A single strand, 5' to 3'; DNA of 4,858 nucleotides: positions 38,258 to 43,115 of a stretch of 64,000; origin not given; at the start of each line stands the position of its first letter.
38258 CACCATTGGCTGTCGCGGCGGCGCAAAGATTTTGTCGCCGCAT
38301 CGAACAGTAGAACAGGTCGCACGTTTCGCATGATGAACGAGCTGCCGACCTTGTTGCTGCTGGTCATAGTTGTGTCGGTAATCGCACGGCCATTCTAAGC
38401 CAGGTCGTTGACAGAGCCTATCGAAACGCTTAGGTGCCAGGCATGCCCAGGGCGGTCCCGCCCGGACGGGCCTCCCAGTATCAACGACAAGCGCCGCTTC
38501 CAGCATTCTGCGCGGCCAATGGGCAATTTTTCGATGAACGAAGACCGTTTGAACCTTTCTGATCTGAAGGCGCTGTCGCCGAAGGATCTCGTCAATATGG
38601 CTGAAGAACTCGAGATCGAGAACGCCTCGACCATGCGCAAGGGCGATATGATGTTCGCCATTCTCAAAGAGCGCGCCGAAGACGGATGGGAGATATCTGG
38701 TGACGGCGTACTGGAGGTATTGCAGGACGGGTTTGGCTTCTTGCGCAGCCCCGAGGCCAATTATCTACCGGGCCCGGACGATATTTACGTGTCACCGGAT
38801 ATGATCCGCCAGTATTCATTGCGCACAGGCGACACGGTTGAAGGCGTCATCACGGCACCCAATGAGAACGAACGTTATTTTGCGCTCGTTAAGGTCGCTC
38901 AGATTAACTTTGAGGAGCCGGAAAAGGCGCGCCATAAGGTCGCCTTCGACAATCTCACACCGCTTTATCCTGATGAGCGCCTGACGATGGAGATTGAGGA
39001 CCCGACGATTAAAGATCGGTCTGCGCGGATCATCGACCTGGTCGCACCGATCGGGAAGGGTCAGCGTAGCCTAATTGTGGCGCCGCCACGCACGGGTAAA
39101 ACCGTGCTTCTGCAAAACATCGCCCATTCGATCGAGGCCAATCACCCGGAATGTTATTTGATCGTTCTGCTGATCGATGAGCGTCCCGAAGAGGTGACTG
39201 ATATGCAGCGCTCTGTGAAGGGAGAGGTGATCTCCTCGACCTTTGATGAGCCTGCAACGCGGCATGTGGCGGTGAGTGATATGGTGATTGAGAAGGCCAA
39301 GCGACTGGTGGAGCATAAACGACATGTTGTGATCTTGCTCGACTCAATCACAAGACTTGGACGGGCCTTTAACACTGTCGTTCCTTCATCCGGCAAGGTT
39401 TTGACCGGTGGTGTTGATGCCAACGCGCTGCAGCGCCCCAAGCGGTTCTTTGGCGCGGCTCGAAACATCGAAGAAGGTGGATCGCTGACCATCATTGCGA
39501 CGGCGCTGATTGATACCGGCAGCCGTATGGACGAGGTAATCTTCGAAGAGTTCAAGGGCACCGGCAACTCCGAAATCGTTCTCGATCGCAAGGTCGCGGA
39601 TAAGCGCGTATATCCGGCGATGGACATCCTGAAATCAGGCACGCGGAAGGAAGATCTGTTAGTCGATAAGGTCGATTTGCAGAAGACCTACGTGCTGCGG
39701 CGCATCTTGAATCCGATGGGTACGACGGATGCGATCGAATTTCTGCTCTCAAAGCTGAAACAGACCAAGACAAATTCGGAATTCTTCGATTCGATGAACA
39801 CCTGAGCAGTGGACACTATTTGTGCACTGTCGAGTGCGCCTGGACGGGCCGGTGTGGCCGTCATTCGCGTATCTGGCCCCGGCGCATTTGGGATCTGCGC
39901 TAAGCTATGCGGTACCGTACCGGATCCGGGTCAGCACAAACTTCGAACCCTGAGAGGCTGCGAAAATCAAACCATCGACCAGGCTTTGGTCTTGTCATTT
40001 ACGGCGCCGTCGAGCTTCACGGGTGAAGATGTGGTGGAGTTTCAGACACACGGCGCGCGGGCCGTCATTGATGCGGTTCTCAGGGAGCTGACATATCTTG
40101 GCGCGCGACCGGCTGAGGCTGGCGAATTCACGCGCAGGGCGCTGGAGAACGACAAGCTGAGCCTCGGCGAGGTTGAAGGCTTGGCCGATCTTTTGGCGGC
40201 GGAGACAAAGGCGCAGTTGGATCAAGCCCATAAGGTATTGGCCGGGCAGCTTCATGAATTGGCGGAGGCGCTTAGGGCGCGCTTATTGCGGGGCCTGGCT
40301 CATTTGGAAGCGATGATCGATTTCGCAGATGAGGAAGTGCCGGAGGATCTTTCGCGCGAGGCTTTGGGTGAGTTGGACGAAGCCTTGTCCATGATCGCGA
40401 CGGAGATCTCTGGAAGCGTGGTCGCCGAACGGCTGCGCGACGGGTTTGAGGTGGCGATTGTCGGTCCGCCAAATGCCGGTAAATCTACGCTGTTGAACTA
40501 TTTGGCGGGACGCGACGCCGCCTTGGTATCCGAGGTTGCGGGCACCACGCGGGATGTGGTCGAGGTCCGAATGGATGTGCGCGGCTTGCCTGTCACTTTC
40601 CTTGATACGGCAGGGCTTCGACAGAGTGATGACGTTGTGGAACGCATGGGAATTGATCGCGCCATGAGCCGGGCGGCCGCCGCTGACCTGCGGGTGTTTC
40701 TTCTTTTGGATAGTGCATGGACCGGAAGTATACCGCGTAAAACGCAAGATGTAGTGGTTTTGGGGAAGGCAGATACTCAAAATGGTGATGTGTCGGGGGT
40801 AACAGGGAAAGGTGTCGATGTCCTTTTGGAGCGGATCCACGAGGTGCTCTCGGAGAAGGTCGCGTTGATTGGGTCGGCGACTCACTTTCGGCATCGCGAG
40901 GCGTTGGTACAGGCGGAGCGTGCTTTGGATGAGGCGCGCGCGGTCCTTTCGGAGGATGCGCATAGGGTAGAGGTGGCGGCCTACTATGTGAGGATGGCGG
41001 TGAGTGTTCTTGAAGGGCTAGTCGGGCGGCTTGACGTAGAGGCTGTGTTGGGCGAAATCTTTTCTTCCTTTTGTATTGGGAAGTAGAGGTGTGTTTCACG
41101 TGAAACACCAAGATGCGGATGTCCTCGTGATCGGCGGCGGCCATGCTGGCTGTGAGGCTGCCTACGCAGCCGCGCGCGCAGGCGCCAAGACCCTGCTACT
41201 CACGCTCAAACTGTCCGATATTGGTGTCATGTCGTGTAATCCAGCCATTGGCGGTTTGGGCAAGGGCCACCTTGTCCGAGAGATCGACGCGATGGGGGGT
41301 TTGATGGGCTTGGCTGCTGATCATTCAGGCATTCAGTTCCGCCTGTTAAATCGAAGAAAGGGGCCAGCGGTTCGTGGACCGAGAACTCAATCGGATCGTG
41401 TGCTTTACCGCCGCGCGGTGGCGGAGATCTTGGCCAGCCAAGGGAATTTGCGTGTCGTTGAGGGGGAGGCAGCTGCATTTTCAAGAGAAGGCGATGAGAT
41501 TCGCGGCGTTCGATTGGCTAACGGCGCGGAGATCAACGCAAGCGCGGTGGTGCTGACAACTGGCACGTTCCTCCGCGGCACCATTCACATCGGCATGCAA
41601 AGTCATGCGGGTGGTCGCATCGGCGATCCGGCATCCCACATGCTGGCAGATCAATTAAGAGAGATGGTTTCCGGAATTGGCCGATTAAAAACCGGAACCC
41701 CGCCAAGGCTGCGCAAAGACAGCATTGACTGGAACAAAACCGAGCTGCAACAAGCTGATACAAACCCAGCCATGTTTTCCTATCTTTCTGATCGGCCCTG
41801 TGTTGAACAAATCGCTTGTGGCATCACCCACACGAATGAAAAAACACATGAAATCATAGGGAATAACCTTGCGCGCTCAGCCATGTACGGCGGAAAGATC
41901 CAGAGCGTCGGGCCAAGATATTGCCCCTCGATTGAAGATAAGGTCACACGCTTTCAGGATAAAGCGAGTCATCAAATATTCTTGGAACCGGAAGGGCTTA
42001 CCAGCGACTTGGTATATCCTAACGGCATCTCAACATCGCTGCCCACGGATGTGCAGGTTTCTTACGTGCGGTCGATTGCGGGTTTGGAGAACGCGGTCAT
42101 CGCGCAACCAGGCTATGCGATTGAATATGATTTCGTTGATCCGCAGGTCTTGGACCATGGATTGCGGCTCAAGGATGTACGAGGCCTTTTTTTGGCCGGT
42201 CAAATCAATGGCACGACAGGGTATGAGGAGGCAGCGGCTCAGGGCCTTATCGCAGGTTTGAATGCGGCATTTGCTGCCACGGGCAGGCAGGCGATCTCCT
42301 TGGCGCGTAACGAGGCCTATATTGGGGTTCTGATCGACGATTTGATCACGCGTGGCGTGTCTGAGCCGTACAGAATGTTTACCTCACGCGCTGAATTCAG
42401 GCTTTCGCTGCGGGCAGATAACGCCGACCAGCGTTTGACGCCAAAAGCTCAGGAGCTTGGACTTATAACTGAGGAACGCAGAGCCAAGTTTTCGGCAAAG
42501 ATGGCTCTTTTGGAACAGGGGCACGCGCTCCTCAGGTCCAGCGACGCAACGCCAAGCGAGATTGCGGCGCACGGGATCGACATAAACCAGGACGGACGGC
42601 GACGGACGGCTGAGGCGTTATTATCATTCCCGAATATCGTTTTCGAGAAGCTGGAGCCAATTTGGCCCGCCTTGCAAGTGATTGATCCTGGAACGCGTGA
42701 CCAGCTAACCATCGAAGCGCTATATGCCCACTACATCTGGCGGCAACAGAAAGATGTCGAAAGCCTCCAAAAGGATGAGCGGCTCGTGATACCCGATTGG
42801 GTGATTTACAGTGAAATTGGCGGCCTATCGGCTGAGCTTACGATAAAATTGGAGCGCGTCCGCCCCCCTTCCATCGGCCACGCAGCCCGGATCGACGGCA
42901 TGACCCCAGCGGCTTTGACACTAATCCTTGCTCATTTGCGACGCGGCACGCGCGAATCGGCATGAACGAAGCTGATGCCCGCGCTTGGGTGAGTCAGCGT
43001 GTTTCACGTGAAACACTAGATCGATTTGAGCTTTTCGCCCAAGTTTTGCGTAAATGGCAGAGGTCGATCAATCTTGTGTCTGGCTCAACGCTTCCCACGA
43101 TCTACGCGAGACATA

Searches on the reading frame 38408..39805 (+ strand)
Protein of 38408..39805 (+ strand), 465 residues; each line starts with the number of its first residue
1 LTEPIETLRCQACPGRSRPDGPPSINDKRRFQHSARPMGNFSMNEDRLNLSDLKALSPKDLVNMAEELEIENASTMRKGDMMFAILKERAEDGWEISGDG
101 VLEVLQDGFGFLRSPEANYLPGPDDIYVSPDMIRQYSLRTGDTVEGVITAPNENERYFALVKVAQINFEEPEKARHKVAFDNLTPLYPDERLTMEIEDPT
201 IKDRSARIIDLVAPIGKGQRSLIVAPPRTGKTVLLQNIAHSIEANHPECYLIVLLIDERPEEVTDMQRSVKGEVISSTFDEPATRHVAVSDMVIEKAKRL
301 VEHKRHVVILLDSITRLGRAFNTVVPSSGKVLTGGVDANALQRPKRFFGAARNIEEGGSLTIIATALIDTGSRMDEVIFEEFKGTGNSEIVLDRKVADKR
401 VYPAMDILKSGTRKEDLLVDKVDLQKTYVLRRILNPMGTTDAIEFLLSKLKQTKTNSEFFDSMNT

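Call 68: search_protein_families(library=ncbifam, proteins=[window:38408-39805:+], max_evalue=1e-10)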
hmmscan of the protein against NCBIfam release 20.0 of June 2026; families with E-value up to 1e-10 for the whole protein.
window:38408-39805:+ (465 aa): 16 families
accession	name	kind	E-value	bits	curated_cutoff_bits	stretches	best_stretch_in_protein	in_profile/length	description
TIGR00767.1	rho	equivalog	9.1e-207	686.9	509.45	1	50-464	3-414/415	transcription termination factor Rho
NF006886.1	PRK09376.1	equivalog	5.9e-206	684.1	315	1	49-463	2-413/413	transcription termination factor Rho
NF041509.1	paralog_Rho2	exception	5.7e-143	476.5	628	1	110-461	12-358/360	transcription termination factor Rho, short form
TIGR02546.1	III_secr_ATP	equivalog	5.1e-25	88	604.75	1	205-435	133-365/423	type III secretion system ATPase SctN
TIGR03496.1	FliI_clade1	equivalog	1.5e-23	83.3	619.1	1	206-435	125-358/414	flagellar protein export ATPase FliI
TIGR01026.1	fliI_yscN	subfamily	4.8e-22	78.3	379.5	1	205-435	150-382/440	FliI/YscN family ATPase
TIGR03498.1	FliI_clade3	equivalog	2.1e-21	76.1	587.45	1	206-434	128-360/418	flagellar protein export ATPase FliI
TIGR03497.1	FliI_clade2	equivalog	6.2e-21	74.8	629.8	1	203-437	122-358/413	flagellar protein export ATPase FliI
NF006012.0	PRK08149.1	equivalog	2.9e-20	72.6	594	1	172-435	113-373/431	type III secretion system ATPase SctN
NF005391.0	PRK06936.1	equivalog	1.5e-19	70.2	657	1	204-436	148-382/439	type III secretion system ATPase SctN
NF005765.0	PRK07594.1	equivalog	1.4e-18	66.9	715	1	205-435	142-374/433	EscN/YscN/HrcN family type III secretion system ATPase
NF005295.0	PRK06820.1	equivalog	4.8e-18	65.4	690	1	205-435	150-382/440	EscN/YscN/HrcN family type III secretion system ATPase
NF006575.0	PRK09099.1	subfamily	3.5e-17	62.3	706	1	168-435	114-384/443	type III secretion system ATPase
NF040574.1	T3SS_ATP_VscN2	exception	3.1e-15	56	750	1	204-423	132-349/420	type III secretion system ATPase VscN2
NF005535.1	PRK07196.1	equivalog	5e-14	52.1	715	1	203-434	142-373/434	flagellar protein export ATPase FliI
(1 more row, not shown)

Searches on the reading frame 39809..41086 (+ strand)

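Call 68: search_protein_families(library=ncbifam, proteins=[window:39809-41086:+], max_evalue=1e-10)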
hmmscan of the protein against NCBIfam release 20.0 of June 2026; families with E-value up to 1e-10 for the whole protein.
window:39809-41086:+ (425 aa): 9 families
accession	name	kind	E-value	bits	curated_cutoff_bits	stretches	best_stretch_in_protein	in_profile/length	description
NF003661.0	PRK05291.1-3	equivalog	3.5e-142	474.9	380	1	1-425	3-448/448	tRNA uridine-5-carboxymethylaminomethyl(34) synthesis GTPase MnmE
TIGR00450.1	mnmE_trmE_thdF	equivalog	9.5e-78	262.2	252.6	1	10-425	3-446/446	tRNA uridine-5-carboxymethylaminomethyl(34) synthesis GTPase MnmE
TIGR03594.1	GTPase_EngA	equivalog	3.5e-24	85.6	306.7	1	206-302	169-267/432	ribosome biogenesis GTPase Der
TIGR03918.1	GTP_HydF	equivalog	3.6e-17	62.3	325.55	1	214-301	9-96/392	[FeFe] hydrogenase H-cluster maturation GTPase HydF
NF000908.1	PRK00089.1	equivalog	8.1e-16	58.2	237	1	215-305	6-96/291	GTPase Era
NF002828.0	PRK03003.1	equivalog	1.4e-15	56.9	631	1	210-275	211-276/477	ribosome biogenesis GTPase Der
TIGR00231.1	small_GTP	domain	1.8e-15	57.1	42.5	1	213-298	4-90/164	GTP-binding protein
NF007071.0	PRK09518.1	equivalog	1.9e-14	53.2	953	1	189-296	424-531/706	bifunctional cytidylate kinase/GTPase Der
TIGR00436.1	era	equivalog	1e-13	51.3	116.25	1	214-306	2-94/270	GTPase Era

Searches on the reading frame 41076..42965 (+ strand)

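Call 68: search_protein_families(library=ncbifam, proteins=[window:41076-42965:+], max_evalue=1e-10)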
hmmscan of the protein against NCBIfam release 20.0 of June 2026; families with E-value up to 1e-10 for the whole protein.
window:41076-42965:+ (629 aa): 3 families
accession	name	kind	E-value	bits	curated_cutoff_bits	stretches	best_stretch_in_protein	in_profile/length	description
TIGR00136.1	mnmG_gidA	equivalog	3.2e-239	795.4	524.85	1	15-622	2-613/616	tRNA uridine-5-carboxymethylaminomethyl(34) synthesis enzyme MnmG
NF003739.0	PRK05335.1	equivalog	5.1e-23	81.5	262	1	317-425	280-388/441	methylenetetrahydrofolate--tRNA-(uracil(54)-C(5))-methyltransferase (FADH(2)-oxidizing) TrmFO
TIGR00137.1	gid_trmFO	equivalog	1.2e-19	70.5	428.65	1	315-425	275-385/433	FADH(2)-oxidizing methylenetetrahydrofolate--tRNA-(uracil(54)-C(5))-methyltransferase TrmFO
